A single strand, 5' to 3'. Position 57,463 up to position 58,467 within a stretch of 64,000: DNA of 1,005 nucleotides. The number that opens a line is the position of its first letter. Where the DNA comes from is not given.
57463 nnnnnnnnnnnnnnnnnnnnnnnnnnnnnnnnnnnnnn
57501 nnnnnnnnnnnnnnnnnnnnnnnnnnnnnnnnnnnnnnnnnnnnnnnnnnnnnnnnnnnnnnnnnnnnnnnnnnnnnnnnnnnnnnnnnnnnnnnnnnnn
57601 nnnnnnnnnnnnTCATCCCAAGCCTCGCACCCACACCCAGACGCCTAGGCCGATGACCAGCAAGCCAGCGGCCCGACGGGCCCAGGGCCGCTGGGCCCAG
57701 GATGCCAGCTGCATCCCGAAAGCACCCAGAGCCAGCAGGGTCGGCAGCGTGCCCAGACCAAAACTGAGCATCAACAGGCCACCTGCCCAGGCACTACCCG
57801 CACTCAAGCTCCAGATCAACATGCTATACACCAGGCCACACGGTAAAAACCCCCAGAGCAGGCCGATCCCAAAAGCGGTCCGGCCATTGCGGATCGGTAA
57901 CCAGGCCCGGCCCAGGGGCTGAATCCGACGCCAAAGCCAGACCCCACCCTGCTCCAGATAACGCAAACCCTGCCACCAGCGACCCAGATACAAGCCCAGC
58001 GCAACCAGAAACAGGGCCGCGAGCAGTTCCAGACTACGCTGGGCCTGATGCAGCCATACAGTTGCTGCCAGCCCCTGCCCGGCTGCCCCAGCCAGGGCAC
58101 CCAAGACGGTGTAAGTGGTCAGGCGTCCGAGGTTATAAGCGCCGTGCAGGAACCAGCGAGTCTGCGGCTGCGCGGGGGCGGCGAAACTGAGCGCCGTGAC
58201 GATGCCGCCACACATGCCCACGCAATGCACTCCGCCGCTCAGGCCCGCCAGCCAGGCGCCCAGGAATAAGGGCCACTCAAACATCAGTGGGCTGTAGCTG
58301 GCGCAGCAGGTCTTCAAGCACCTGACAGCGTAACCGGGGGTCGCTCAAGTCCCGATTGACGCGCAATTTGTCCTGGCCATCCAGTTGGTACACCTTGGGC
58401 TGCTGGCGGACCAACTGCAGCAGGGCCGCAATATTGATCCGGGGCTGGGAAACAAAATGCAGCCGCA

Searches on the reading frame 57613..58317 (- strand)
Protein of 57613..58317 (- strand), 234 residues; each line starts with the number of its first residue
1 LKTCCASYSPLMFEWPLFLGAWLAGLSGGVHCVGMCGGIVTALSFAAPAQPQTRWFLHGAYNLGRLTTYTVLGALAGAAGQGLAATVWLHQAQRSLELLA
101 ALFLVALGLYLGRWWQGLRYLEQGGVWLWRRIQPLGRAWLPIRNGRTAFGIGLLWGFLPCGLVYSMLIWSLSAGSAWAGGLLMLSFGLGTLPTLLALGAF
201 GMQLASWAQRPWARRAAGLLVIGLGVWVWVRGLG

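Call 3: search_protein_families(library=ncbifam, proteins=[window:57613-58317:-], max_evalue=0.1)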
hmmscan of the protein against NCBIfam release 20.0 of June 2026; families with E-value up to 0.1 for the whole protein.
window:57613-58317:- (234 aa): 1 family
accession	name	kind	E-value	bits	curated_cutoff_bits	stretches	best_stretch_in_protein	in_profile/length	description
NF040495.1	tranport_ArsG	equivalog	0.0017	17.8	200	1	40-230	28-222/225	aromatic aminobenezylarsenical efflux permease ArsG family transporter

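Call 4: search_protein_families(library=pfam, proteins=[window:57613-58317:-], max_evalue=0.1)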
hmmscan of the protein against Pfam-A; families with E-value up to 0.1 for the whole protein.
window:57613-58317:- (234 aa): 3 families
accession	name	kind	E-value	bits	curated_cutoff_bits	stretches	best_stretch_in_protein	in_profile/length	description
PF13386.12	DsbD_2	-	1.4e-56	192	24.9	1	21-227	2-199/199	Cytochrome C biogenesis protein transmembrane region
PF02683.22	DsbD_TM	-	0.0029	17.4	27.1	1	53-105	43-92/219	Cytochrome C biogenesis protein transmembrane domain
PF02656.20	DUF202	-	0.046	14.6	23.4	1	193-232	16-58/68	Domain of unknown function (DUF202)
